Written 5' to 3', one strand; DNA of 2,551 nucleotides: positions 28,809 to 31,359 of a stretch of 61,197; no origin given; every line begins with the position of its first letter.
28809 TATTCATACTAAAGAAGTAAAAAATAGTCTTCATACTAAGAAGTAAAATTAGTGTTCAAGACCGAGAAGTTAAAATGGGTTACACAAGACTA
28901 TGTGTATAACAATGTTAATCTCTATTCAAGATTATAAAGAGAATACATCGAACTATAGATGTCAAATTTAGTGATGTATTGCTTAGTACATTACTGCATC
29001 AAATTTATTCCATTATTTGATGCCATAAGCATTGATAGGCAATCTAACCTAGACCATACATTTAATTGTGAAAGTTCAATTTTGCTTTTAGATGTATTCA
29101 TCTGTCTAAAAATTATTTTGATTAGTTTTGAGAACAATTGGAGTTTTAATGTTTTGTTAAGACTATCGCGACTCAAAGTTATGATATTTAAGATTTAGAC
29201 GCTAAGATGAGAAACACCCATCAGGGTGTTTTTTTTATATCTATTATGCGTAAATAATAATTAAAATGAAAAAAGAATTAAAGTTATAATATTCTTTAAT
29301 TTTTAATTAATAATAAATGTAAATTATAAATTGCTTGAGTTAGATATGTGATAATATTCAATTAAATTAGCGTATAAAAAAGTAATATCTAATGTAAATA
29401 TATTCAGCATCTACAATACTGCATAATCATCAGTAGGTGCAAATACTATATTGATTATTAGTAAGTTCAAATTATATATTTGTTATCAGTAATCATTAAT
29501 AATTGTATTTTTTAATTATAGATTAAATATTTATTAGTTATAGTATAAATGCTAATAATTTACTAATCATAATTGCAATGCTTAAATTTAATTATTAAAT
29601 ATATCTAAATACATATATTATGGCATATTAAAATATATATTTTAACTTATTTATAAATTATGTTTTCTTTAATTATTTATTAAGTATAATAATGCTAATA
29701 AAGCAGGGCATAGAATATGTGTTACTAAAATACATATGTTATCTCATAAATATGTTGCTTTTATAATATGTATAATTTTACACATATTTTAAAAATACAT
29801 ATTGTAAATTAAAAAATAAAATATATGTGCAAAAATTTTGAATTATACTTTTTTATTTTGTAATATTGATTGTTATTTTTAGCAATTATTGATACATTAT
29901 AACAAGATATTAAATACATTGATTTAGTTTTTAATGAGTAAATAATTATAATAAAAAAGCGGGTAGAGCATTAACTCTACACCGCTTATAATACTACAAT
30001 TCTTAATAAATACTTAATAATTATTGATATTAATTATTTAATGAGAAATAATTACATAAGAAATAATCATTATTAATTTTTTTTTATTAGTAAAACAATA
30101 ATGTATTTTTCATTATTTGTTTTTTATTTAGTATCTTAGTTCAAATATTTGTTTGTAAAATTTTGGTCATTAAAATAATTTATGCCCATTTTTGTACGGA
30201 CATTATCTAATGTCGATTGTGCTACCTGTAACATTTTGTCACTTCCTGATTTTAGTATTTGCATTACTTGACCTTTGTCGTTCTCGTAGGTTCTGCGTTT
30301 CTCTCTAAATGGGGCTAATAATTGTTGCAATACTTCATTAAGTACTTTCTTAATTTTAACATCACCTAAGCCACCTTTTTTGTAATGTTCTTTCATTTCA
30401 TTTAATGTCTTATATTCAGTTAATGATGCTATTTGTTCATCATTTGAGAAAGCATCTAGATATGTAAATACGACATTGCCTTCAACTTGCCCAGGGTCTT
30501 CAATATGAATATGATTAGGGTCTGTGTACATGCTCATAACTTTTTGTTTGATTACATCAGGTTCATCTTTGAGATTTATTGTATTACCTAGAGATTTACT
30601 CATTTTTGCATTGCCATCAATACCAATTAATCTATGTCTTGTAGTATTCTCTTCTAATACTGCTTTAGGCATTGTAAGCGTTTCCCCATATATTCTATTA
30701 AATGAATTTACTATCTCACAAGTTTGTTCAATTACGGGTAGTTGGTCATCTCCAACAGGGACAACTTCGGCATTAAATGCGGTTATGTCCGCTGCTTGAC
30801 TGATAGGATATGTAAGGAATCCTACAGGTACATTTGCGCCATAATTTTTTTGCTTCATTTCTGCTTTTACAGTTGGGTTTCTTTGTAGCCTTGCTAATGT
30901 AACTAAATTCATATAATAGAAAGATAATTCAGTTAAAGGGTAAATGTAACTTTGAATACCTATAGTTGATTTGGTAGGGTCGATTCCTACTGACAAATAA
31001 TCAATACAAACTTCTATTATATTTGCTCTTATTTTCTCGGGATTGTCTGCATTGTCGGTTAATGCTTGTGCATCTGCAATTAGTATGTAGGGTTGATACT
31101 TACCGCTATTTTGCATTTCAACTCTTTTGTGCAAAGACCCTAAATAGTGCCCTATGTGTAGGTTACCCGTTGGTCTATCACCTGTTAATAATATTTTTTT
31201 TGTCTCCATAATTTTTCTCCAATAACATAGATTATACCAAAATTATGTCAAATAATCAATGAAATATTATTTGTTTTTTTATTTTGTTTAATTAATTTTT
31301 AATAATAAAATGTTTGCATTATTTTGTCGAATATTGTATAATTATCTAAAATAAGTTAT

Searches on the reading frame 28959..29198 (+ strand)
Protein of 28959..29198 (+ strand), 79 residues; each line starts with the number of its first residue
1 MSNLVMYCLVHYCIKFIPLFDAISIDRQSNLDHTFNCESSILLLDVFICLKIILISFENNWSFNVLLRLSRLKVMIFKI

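Call 56: search_protein_families(library=pfam, proteins=[window:28959-29198:+], max_evalue=0.01)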
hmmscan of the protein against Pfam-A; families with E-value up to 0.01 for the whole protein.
window:28959-29198:+ (79 aa): 0 families
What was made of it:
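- Pfam finds nothing ToxN-like in the two nearest unannotated ORFs scanned, at 31445-31882 and 28959-29198 (call 56).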

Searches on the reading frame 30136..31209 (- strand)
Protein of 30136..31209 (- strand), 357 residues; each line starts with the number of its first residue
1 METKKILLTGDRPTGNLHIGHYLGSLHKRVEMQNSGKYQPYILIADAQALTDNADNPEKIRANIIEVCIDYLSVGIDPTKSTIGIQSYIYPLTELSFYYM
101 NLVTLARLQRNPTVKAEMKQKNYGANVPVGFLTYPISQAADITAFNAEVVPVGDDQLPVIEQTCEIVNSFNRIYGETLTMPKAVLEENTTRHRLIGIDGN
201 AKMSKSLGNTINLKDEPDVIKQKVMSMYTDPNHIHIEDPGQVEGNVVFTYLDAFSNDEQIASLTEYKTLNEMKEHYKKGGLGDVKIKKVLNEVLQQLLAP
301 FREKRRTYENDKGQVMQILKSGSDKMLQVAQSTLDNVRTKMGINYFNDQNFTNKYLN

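Call 56: search_protein_families(library=pfam, proteins=[window:30136-31209:-], max_evalue=0.01)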
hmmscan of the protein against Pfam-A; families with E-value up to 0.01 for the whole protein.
window:30136-31209:- (357 aa): 2 families
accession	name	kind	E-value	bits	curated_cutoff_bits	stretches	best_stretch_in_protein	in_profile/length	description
PF00579.31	tRNA-synt_1b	-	1.7e-54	185.5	21.1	1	5-298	6-291/292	tRNA synthetases class I (W and Y)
PF01921.24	tRNA-synt_1f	-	0.0033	16.9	27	0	191-262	271-340/360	tRNA synthetases class I (K)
